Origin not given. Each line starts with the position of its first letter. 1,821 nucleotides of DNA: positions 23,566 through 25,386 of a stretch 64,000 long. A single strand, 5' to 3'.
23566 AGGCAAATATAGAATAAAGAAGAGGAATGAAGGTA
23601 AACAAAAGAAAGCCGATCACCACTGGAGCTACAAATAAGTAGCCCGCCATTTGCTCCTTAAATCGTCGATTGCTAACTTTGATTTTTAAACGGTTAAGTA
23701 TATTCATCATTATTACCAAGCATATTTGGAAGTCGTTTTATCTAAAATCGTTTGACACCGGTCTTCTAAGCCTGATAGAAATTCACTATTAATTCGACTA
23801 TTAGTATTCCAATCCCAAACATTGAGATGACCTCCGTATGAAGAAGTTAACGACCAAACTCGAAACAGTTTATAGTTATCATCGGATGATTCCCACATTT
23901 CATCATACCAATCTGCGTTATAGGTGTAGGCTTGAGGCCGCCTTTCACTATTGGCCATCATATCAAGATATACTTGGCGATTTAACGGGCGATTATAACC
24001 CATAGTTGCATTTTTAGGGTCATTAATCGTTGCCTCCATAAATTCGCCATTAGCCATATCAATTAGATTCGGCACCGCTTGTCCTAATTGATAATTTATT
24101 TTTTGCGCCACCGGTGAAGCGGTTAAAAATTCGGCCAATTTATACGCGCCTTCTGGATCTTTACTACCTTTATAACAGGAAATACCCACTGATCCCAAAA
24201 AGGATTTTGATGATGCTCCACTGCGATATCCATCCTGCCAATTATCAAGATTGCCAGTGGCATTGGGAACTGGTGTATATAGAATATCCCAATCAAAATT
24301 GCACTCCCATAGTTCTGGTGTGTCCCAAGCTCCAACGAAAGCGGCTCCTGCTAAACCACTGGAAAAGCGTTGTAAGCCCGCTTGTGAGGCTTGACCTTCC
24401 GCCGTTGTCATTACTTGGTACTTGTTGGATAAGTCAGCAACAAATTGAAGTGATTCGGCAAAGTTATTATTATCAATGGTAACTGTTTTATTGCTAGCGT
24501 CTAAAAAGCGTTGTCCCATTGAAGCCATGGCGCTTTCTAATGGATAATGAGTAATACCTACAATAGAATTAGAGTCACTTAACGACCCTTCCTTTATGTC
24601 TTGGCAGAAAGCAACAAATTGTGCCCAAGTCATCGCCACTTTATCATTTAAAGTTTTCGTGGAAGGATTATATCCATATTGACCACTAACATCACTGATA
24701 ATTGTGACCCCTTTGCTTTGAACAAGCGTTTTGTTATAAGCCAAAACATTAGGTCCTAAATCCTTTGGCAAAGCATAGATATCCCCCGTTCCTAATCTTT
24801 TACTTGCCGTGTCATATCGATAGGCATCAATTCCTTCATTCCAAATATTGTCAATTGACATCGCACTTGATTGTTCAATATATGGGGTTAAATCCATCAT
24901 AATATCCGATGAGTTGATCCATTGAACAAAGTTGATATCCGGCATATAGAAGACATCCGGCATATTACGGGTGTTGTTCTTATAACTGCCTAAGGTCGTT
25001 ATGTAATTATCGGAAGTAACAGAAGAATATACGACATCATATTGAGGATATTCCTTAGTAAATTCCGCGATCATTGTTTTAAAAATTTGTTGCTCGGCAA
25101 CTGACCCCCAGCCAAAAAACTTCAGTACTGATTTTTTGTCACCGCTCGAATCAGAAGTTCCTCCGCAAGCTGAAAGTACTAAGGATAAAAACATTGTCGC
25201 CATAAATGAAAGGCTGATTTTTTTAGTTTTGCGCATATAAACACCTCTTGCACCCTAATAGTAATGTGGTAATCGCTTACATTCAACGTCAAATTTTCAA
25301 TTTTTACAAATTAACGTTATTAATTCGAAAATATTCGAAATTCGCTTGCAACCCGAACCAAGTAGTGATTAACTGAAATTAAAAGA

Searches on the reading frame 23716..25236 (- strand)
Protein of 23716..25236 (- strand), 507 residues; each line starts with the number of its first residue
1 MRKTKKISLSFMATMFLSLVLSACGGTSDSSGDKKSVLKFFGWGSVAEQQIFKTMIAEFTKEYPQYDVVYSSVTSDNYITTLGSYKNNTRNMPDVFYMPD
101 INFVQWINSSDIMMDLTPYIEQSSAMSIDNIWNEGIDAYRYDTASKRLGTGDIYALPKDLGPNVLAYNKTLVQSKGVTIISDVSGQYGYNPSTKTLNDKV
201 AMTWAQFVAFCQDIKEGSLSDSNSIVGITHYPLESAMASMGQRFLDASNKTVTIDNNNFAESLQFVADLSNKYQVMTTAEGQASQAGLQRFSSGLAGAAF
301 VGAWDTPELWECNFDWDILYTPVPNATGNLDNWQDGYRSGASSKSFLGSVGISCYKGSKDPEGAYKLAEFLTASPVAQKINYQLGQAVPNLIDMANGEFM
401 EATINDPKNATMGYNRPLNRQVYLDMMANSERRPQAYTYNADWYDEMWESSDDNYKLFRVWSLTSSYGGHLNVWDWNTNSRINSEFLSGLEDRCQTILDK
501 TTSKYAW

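Call 44: search_protein_families(library=pfam, max_evalue=1, proteins=[window:23716-25236:-])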
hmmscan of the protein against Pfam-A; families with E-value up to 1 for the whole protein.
window:23716-25236:- (507 aa): 1 family
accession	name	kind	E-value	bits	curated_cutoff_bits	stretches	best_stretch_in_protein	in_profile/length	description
PF01547.30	SBP_bac_1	-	1.8e-23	84.5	26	1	44-374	2-303/307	Bacterial extracellular solute-binding protein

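Call 51: search_protein_families(library=ncbifam, max_evalue=0.01, proteins=[window:23716-25236:-])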
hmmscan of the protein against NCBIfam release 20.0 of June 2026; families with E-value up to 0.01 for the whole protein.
window:23716-25236:- (507 aa): 3 families
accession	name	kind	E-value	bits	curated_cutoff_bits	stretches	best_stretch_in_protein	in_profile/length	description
TIGR03850.1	bind_CPR_0540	equivalog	2.6e-06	26.3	299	1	5-179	2-177/437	carbohydrate ABC transporter substrate-binding protein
NF053763.1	ABCarbgalBndGanS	equivalog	3.6e-06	26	700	0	9-177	4-162/420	galactooligosaccharide ABC transporter substrate-binding protein GanS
NF007048.0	PRK09501.1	equivalog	0.0009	18.2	582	0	357-392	264-299/348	spermidine/putrescine ABC transporter substrate-binding protein PotD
